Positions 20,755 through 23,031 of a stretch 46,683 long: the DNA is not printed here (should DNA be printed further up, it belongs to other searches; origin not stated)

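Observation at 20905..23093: OLD-family ATPase-TOPRIM nuclease translationally coupled to a KTSC-domain protein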

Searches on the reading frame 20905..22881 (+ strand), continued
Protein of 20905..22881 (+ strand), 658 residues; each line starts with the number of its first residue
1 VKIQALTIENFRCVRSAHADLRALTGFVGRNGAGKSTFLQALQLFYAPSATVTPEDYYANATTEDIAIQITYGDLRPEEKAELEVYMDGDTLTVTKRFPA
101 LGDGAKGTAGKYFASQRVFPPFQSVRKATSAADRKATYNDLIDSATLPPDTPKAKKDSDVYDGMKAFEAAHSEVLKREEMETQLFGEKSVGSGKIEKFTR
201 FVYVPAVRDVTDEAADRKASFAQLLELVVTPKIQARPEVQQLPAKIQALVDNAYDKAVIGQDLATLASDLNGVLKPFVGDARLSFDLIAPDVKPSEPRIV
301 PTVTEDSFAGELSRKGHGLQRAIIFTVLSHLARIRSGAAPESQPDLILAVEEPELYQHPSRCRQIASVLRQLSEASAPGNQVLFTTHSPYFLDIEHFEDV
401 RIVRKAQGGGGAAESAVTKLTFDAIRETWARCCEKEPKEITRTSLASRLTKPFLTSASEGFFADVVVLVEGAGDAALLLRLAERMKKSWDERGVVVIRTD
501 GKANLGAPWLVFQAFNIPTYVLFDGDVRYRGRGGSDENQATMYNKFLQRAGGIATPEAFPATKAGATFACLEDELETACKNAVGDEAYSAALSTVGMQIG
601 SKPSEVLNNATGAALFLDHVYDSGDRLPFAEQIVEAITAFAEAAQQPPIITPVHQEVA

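Call 84: fold_search(model_id=the predicted structure, library=pdb)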
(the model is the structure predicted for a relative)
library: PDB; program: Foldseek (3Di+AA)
matches with E <= 10: 797; with E <= 0.001: 160
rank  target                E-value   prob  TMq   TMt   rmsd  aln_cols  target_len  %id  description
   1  6p74                  2.3e-23  1.00  0.51  0.64  10.4       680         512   18  OLD nuclease from Thermus Scotoductus (released 2020-01-29)
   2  8u7i_A                2.5e-18  1.00  0.48  0.50  12.4       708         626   13  Structure of the phage immune evasion protein Gad1 bound to the Gabija GajAB complex (released 2023-11-22)
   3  8x5i_D                6.5e-18  1.00  0.45  0.52  13.3       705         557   13  Structure of ATP/Mg2+ bound Gabija GajA (released 2024-02-28)
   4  8sm3_A                3.3e-17  1.00  0.43  0.51  13.2       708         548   13  Structure of Bacillus cereus VD045 Gabija GajA-GajB Complex (released 2023-11-22)
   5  8x5i_B                1.1e-16  1.00  0.45  0.53  13.2       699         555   13  Structure of ATP/Mg2+ bound Gabija GajA (released 2024-02-28)
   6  9lpa_B                1.2e-14  1.00  0.34  0.31  15.9       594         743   15  The cryo-EM structure of retron Eco8 in an active state (released 2025-11-19)
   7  8tjy_A                3.3e-14  1.00  0.46  0.60   8.6       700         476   12  Structure of Gabija AB complex (released 2024-04-24)
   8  8x5i_C                5.6e-14  1.00  0.45  0.60   8.4       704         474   12  Structure of ATP/Mg2+ bound Gabija GajA (released 2024-02-28)
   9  9lp9_B                1.1e-13  1.00  0.37  0.34  12.7       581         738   13  The cryo-EM structure of retron Eco8 in a standby state (released 2025-11-19)
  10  9x9b_B                3.5e-13  1.00  0.39  0.34  15.2       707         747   13  Retron-Eco8 complex with ATP-Mg2+ (released 2026-03-04)
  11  9p4j_A                4.8e-13  1.00  0.35  0.32  17.0       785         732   13  The structure of Retron Eco8 in Apo state (released 2025-11-12)
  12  8j4t_A                7.8e-13  1.00  0.41  0.54   9.2       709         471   11  GajA-GajB complex (released 2024-02-21)
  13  9x94_F                1.6e-12  1.00  0.38  0.34  11.8       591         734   13  Apo Retron-Eco8 complex (released 2026-03-18)
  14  8x5i_A                2.4e-12  1.00  0.41  0.55  11.2       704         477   12  Structure of ATP/Mg2+ bound Gabija GajA (released 2024-02-28)
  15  8jqb_A                2.7e-12  1.00  0.41  0.56   9.9       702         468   12  Structure of Gabija GajA-GajB 4:4 Complex (released 2024-02-28)
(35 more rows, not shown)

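Call 90: search_protein_families(library=pfam, alignment_id=A7, max_evalue=0.00001)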
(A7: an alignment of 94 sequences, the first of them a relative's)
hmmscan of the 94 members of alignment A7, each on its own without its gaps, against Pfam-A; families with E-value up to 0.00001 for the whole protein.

A. member 1, L001:3431-4825:- (464 aa): 1 family
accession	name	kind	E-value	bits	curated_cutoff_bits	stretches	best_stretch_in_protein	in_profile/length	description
PF01420.25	Methylase_S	-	1.7e-36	126.4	22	2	218-383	3-154/168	Type I restriction modification DNA specificity domain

B. families by the number of members that match (of 94 scanned): 97 families (the first 25 are shown)
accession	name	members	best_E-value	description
PF02646.22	RmuC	5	8.3e-107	RmuC family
PF13749.12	HATPase_c_4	4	1e-27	Putative ATP-dependent DNA helicase recG C-terminal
PF01555.25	N6_N4_Mtase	3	4.1e-47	DNA methylase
PF04326.19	SLFN_AlbA_2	3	9.1e-24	Schlafen, AlbA_2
PF21247.3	Fic-like_C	3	6e-18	Filamentation induced by cAMP protein Fic-like, C-terminal domain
PF00589.27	Phage_integrase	2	9.2e-38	Phage integrase family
PF13020.12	NOV_C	2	1.2e-21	Protein NO VEIN, C-terminal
PF02661.23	Fic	2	1.7e-16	Fic/DOC family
PF04851.21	ResIII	2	4.6e-14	Type III restriction enzyme, res subunit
PF05221.23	AdoHcyase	1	1.6e-135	S-adenosyl-L-homocysteine hydrolase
PF00180.25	Iso_dh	1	2.2e-93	Isocitrate/isopropylmalate dehydrogenase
PF02702.23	KdpD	1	1.4e-90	Osmosensitive K+ channel His kinase sensor domain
PF05136.18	Phage_portal_2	1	4.5e-74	Phage portal protein, lambda family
PF00670.27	AdoHcyase_NAD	1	3.2e-71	S-adenosyl-L-homocysteine hydrolase, NAD binding domain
PF00155.27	Aminotran_1_2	1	1.8e-62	Aminotransferase class I and II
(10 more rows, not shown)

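Call 93: find_encoding_contigs(protein=P0011, flank=4000, max_places=1)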
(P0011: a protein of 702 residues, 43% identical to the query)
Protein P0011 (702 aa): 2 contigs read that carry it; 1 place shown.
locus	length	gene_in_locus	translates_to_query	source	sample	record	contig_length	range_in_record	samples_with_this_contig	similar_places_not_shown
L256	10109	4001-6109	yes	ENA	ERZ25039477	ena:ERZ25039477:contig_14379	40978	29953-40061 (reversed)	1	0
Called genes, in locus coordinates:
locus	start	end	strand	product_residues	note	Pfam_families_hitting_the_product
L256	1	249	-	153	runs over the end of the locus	-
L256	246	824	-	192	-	-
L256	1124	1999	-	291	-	-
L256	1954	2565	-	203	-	-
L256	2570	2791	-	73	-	-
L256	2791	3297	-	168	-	-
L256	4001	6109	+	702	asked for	PF13175:AAA_15, PF13304:AAA_21 (weak), PF13175:AAA_15, PF13304:AAA_21, PF20469:OLD-like_TOPRIM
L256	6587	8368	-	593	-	PF01609:DDE_Tnp_1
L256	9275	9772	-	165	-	-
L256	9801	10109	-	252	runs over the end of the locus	PF00005:ABC_tran, PF13304:AAA_21 (faint)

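Call 94: find_encoding_contigs(protein=P0017, flank=4000, max_places=1)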
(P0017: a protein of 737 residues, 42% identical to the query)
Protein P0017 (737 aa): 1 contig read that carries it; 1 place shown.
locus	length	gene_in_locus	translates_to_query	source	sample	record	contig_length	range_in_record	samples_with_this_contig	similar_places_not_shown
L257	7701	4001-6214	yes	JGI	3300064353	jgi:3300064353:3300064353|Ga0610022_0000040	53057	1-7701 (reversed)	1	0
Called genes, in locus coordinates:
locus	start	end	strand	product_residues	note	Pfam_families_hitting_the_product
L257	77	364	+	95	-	-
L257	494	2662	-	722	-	PF22769:DCD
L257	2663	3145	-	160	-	-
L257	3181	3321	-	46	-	-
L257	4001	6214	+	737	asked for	PF02463:SMC_N (faint), PF13175:AAA_15, PF13476:AAA_23 (weak), PF13555:AAA_29 (faint), PF13304:AAA_21, PF20469:OLD-like_TOPRIM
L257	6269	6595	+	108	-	-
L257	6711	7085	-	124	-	-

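Call 97: search_dna_similar(query=window:20905-22878:+, collection=plasmids, mode=protein, max_evalue=1e-30, max_rows=15)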
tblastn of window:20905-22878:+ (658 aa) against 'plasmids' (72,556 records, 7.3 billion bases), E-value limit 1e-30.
Records with a match: 11; places in all: 11; records where one place covers at least 80% of the query: 8.
Best place of each record, by identity: <60% 11.
By first word of the organism name: Rhodococcus 2; Cupriavidus 2; Paraburkholderia 1; Paracoccus 1; Roseibium 1; Aeromonas 1; Citricoccus 1; Citrobacter 1; Enterobacter 1.
By predicted mobility (MOB-suite, as given by PLSDB): non-mobilizable 5; mobilizable 5; conjugative 1.
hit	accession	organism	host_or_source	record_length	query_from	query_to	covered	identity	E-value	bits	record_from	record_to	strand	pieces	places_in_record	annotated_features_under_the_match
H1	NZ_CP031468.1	Paraburkholderia caffeinilytica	mix culture,tea plantation soil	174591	1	577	88%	30.1%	4e-51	199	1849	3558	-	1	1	ATP-dependent endonuclease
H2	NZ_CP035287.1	Paracoccus versutus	whole organism,soil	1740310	1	526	80%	32.7%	5e-73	264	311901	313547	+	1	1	none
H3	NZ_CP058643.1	Rhodococcus sp. ZPP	cell culture,soil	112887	1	577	88%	29.7%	2e-47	187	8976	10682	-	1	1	AAA family ATPase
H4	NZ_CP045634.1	Roseibium aggregatum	-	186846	1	526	80%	32.1%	2e-74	268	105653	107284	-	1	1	AAA family ATPase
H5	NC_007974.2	Cupriavidus metallidurans CH34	-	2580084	1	577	88%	28.7%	1e-44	179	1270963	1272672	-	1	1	none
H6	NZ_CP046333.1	Cupriavidus metallidurans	sedimentation pond in a zinc factory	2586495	1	577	88%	28.7%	1e-44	179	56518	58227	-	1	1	none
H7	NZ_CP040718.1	Aeromonas veronii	alligator,bacteria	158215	1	577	88%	28.5%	4e-48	190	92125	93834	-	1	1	ATP-dependent endonuclease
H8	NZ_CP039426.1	Citricoccus sp. SGAir0253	whole organism,air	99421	1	526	80%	30.8%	2e-50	197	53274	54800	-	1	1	ATP-dependent endonuclease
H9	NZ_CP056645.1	Citrobacter freundii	culture,Freshwater sample from ...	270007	1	577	88%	27.8%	2e-44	179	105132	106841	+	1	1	ATP-dependent endonuclease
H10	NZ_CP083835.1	Enterobacter asburiae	Homo sapiens,sputum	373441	1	577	88%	27.8%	2e-44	179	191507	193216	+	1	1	ATP-dependent endonuclease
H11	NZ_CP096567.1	Rhodococcus qingshengii JCM 15477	sandy loam,soil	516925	1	537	82%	29.3%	2e-45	182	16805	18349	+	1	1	ATP-dependent endonuclease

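Call 98: search_dna_similar(query=window:20905-22878:+, collection=phages, mode=protein, max_evalue=1e-20, max_rows=10)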
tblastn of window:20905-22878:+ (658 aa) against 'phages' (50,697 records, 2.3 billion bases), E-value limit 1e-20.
Records with a match: 3; places in all: 3; records where one place covers at least 80% of the query: 2.
Best place of each record, by identity: <60% 3.
By first word of the organism name: Burkholderia 2; Bacteriophage 1.
By host as written in the record: Burkholderia cenocepacia strain C6433 2; - 1.
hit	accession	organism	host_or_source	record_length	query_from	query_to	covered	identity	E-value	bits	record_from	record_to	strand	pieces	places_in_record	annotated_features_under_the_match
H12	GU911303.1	Burkholderia phage KS5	Burkholderia cenocepacia strain C6433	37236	1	599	91%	29.6%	8e-52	199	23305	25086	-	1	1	28: gp28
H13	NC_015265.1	Burkholderia phage KS5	Burkholderia cenocepacia strain C6433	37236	1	599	91%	29.6%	8e-52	199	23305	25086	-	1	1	28: ATP-dependent endonuclease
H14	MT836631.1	Bacteriophage sp.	human fecal samples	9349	7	526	79%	26.0%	3e-31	136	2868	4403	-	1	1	record has no annotation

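Call 99: get_annotated_region(hit=H9, flank=2000)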
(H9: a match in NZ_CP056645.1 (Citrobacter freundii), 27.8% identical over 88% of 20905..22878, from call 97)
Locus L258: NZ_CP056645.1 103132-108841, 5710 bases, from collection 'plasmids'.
description: Citrobacter freundii strain RHBSTW-00267 plasmid pRHBSTW-00267_2, complete sequence
organism: Citrobacter freundii (NCBI taxid 546)
taxonomy: Bacteria; Pseudomonadota; Gammaproteobacteria; Enterobacterales; Enterobacteriaceae; Citrobacter; Citrobacter freundii
host: -; source: culture,Freshwater sample from downstream of wastewater treatment plant; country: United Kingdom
typing (MOB-suite, as given by PLSDB): non-mobilizable; replicon Col(VCM04)
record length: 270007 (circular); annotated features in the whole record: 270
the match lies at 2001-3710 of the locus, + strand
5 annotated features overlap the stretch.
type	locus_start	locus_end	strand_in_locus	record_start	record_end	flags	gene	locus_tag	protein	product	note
CDS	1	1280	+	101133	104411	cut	-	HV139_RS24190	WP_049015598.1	helicase-related protein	-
CDS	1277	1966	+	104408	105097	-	-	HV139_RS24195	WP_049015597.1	DUF4391 domain-containing protein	-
CDS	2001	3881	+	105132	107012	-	-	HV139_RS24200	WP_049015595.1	ATP-dependent endonuclease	-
CDS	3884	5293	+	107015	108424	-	-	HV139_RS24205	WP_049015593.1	DUF2130 domain-containing protein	-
CDS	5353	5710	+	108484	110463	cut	-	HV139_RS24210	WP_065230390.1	site-specific DNA-methyltransferase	GO:0006306 - obsolete DNA methylation [Evidence IEA]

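Call 100: get_annotated_region(hit=H13, flank=2000)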
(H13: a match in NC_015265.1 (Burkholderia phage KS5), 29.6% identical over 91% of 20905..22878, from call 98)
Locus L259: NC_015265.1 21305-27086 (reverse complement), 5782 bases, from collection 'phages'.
description: Burkholderia phage KS5, complete genome.
organism: Burkholderia phage KS5 (NCBI taxid 910473)
taxonomy: Viruses; Duplodnaviria; Heunggongvirae; Uroviricota; Caudoviricetes; Peduoviridae; Kisquinquevirus; Kisquinquevirus KS5
host: Burkholderia cenocepacia strain C6433; source: -; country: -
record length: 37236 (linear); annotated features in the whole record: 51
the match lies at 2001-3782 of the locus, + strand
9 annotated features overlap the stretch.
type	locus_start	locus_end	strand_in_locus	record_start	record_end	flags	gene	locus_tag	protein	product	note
CDS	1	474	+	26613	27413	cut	33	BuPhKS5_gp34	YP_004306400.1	endolysin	similar to Burkholderia multivorans ATCC 17616 chromosome 2 BMULJ_03672 (YP_001948080.1)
CDS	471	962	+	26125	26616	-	32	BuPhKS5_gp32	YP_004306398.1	signal peptide motif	Rz; similar to Burkholderia multivorans ATCC 17616 chromosome 2 BMULJ_03671 (YP_001948079.1)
CDS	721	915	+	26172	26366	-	31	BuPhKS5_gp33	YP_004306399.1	gp31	Rz1; overlaps with Burkholderia multivorans ATCC 17616 chromosome 2 BMULJ_03671 (YP_001948079.1)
CDS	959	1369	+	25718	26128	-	30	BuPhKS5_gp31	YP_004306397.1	tail terminator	tail completion protein (R); similar to Burkholderia multivorans ATCC 17616 chromosome 2 BMULJ_03670 (YP_001948078.1)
CDS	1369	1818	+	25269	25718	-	29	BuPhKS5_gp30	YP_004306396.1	virion morphogenesis protein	tail completion protein (S); similar to Burkholderia multivorans ATCC 17616 chromosome 2 BMULJ_03669 (YP_001948077.1)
CDS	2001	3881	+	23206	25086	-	28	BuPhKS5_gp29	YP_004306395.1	ATP-dependent endonuclease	exonuclease (Old); similar to Burkholderia multivorans ATCC 17616 chromosome 2 BMULJ_03668 (YP_001948076.1)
CDS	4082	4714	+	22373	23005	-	27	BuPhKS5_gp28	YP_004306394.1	baseplate assembly protein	baseplate assembly protein (V); similar to Burkholderia multivorans ATCC 17616 chromosome 2 BMULJ_03667 (YP_001948075.1)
CDS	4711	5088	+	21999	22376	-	26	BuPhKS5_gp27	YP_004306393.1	baseplate wedge subunit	baseplate assembly protein (W); similar to Burkholderia multivorans ATCC 17616 chromosome 2 BMULJ_03666 (YP_001948074.1)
CDS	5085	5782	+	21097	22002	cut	25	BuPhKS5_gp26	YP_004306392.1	baseplate protein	baseplate assembly protein (J); similar to Burkholderia multivorans ATCC 17616 chromosome 2 BMULJ_03665 (YP_001948073.1)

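Call 101: get_annotated_region(hit=H4, flank=2000)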
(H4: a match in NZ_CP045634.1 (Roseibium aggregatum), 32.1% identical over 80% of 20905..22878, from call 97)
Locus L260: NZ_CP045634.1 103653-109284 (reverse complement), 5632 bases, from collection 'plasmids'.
description: Roseibium aggregatum strain ZYF612 plasmid unnamed3, complete sequence
organism: Roseibium aggregatum (NCBI taxid 187304)
taxonomy: Bacteria; Pseudomonadota; Alphaproteobacteria; Hyphomicrobiales; Stappiaceae; Roseibium; Roseibium aggregatum
host: -; source: -; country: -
typing (MOB-suite, as given by PLSDB): non-mobilizable
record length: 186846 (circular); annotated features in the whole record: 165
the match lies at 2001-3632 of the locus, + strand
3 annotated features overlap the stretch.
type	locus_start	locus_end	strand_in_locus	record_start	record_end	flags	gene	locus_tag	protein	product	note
CDS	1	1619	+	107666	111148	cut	-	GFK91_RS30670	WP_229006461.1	AAA family ATPase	-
CDS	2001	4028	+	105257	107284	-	-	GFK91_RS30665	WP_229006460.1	AAA family ATPase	-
CDS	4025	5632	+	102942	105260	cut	-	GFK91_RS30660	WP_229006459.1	hypothetical protein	-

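Call 102: get_annotated_region(hit=H1, flank=2000)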
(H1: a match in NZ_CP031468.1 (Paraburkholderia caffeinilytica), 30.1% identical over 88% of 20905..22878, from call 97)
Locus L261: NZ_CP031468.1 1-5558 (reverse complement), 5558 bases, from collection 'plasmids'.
description: Paraburkholderia caffeinilytica strain CF1 plasmid p1, complete sequence
organism: Paraburkholderia caffeinilytica (NCBI taxid 1761016)
taxonomy: Bacteria; Pseudomonadota; Betaproteobacteria; Burkholderiales; Burkholderiaceae; Paraburkholderia; Paraburkholderia caffeinilytica
host: -; source: mix culture,tea plantation soil; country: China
typing (MOB-suite, as given by PLSDB): non-mobilizable; replicon rep_cluster_186; mating-pair formation MPF_T
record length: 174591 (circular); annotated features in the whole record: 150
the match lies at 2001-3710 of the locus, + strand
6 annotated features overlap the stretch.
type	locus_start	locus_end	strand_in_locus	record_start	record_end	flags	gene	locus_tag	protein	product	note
CDS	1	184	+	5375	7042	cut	-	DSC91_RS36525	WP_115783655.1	N-6 DNA methylase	GO:0006306 - DNA methylation [Evidence IEA]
CDS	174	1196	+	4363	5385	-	-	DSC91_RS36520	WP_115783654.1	hypothetical protein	-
CDS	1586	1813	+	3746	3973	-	-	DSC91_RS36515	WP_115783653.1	hypothetical protein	-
CDS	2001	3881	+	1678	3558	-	-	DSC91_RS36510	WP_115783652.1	ATP-dependent endonuclease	-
CDS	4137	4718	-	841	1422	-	-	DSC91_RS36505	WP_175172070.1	hypothetical protein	-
CDS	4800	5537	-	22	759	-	-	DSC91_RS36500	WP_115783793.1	DUF5677 domain-containing protein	-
